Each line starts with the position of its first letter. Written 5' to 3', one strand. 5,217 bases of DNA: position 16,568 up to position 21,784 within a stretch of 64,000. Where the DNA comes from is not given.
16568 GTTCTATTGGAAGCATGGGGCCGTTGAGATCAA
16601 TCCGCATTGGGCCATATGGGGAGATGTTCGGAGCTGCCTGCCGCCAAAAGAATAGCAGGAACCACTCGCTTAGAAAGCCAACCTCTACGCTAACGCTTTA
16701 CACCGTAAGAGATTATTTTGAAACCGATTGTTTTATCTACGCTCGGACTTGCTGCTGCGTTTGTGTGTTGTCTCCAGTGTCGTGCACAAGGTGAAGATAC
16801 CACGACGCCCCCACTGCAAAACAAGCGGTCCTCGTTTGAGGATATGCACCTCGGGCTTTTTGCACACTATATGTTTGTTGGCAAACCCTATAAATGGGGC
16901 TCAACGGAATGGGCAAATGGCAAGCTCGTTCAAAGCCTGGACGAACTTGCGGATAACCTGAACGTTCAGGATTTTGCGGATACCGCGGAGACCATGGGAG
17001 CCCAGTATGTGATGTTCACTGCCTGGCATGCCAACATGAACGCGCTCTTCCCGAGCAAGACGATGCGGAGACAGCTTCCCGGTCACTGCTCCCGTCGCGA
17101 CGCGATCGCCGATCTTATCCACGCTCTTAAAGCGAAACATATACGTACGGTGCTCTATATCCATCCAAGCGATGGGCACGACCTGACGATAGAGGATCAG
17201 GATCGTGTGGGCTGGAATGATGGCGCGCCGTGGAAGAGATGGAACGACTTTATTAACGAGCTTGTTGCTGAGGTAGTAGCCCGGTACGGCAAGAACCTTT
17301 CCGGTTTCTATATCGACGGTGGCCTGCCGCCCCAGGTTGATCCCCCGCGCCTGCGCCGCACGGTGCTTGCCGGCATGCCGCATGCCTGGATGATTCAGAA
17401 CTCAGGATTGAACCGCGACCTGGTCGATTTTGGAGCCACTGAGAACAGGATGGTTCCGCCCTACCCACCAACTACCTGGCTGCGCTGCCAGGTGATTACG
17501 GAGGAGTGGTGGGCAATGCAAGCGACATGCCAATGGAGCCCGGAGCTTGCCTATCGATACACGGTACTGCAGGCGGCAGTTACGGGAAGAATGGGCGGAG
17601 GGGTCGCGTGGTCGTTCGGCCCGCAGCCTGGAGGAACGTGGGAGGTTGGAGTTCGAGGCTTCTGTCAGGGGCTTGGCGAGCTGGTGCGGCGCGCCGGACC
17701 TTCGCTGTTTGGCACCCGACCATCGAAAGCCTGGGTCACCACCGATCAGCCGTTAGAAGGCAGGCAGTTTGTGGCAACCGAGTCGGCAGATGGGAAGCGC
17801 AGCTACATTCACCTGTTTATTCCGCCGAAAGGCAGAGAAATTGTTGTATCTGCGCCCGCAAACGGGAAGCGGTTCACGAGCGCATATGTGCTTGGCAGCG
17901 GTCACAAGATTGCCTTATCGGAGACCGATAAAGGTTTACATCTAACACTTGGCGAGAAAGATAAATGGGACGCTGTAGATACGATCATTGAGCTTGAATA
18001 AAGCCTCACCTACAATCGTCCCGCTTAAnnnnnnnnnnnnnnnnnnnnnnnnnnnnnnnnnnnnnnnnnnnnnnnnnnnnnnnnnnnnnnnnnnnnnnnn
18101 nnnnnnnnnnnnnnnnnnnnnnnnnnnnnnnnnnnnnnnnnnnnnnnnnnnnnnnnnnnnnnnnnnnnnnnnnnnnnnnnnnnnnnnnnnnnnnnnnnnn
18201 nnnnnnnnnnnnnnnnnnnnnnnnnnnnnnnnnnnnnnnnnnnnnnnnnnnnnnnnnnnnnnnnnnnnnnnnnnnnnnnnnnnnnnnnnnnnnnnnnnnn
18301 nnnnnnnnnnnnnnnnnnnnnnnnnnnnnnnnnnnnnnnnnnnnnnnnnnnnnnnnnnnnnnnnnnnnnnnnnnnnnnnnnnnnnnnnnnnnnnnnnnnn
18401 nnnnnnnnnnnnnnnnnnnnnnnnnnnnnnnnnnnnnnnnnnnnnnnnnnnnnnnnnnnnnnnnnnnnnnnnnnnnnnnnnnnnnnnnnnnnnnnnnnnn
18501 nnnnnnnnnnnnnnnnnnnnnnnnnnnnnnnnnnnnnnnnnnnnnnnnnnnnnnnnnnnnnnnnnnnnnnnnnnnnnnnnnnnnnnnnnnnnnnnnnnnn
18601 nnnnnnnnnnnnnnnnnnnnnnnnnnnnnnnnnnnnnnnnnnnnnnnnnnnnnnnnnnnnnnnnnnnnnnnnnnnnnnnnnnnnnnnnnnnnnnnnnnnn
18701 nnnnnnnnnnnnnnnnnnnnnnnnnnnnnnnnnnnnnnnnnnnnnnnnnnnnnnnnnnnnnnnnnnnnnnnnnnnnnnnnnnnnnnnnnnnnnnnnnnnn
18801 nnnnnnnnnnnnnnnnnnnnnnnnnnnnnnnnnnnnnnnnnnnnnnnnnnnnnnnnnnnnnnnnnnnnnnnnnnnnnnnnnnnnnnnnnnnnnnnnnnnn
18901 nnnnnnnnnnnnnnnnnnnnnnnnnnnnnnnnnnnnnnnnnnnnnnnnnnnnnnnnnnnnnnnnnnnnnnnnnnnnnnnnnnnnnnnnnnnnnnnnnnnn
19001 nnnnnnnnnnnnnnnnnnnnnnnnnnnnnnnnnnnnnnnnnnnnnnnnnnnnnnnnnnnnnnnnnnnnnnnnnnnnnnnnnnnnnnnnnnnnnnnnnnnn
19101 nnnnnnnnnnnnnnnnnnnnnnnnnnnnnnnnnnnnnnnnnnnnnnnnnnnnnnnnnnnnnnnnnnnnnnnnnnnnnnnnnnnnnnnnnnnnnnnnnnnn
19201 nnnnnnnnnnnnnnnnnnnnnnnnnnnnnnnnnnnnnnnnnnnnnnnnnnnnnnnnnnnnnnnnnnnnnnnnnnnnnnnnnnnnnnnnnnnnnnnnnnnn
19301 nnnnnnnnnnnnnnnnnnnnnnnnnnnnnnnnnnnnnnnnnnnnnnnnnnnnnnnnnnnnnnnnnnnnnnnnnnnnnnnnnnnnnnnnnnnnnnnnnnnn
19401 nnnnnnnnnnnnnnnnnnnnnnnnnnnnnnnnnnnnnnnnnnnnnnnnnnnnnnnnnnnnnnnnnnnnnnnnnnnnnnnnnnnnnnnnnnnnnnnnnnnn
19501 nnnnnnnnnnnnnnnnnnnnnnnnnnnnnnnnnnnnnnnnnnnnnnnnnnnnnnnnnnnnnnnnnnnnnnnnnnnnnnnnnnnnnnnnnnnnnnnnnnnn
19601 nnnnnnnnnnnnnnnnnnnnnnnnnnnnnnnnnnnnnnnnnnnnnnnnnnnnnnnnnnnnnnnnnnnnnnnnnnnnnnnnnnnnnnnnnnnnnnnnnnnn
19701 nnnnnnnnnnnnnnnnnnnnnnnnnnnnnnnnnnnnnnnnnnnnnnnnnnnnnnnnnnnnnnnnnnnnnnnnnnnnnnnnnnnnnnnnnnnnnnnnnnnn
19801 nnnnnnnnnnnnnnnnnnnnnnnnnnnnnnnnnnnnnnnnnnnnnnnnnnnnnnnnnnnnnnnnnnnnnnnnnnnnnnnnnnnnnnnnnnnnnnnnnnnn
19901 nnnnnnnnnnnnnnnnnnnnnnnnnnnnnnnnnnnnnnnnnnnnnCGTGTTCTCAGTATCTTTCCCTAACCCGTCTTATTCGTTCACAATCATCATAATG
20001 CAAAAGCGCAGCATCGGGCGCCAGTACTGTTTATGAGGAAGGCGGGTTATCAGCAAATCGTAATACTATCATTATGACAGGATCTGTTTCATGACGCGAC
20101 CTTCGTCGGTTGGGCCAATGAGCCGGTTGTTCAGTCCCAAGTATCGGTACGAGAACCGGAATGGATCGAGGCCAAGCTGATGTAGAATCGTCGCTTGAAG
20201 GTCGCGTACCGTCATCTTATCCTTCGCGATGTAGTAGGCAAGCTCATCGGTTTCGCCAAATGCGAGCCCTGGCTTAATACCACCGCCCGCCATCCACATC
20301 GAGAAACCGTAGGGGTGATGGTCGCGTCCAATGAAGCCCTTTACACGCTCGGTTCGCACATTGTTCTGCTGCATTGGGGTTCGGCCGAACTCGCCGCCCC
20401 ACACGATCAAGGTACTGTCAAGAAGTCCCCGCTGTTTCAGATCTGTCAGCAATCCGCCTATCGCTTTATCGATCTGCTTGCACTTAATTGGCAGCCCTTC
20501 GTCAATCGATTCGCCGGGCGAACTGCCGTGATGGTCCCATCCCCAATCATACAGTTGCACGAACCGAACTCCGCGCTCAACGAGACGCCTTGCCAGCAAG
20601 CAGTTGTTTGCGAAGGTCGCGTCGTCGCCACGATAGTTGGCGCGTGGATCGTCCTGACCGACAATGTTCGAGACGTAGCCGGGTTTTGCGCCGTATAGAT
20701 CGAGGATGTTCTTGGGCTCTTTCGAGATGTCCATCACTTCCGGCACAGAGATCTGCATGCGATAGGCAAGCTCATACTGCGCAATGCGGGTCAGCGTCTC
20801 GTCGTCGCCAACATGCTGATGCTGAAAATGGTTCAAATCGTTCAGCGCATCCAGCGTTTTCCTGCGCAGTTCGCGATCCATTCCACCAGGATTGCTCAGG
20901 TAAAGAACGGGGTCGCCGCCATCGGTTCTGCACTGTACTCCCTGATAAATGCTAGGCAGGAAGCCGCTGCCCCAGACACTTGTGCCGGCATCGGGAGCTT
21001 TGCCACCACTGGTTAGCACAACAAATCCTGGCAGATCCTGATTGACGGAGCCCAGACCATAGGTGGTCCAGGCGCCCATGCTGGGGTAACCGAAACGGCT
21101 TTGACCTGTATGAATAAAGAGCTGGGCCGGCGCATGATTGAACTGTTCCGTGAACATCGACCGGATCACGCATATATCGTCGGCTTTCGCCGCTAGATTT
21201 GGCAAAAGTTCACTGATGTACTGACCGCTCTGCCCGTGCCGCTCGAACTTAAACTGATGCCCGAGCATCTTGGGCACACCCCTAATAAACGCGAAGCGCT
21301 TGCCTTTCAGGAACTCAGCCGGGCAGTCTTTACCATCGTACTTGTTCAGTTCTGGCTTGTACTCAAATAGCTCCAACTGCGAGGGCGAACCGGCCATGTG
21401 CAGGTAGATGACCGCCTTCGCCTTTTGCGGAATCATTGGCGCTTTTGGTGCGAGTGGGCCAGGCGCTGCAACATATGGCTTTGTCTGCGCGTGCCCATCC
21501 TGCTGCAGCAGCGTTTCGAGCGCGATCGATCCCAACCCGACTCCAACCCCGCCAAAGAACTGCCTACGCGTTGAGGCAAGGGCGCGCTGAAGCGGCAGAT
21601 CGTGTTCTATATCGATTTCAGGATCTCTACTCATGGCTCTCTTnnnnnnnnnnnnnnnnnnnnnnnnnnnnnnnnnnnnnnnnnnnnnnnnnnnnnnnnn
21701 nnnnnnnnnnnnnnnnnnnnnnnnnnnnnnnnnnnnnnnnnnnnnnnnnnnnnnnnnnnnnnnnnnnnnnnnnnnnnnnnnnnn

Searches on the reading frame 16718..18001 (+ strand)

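Call 31: search_protein_families(library=pfam, proteins=[window:16718-18001:+], max_evalue=0.00001)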
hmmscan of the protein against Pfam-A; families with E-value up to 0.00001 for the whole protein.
window:16718-18001:+ (427 aa): 1 family
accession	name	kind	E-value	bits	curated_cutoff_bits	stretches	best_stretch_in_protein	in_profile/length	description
PF01120.23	Alpha_L_fucos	-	1.8e-15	57.6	25.2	1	37-309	27-326/345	Alpha-L-fucosidase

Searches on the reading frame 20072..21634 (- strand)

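Call 31: search_protein_families(library=pfam, proteins=[window:20072-21634:-], max_evalue=0.00001)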
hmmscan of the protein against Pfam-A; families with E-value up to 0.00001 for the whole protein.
window:20072-21634:- (520 aa): 1 family
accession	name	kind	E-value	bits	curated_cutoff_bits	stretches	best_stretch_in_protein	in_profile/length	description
PF07394.17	DUF1501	-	4.4e-146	487.5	27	1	72-519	1-390/390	Protein of unknown function (DUF1501)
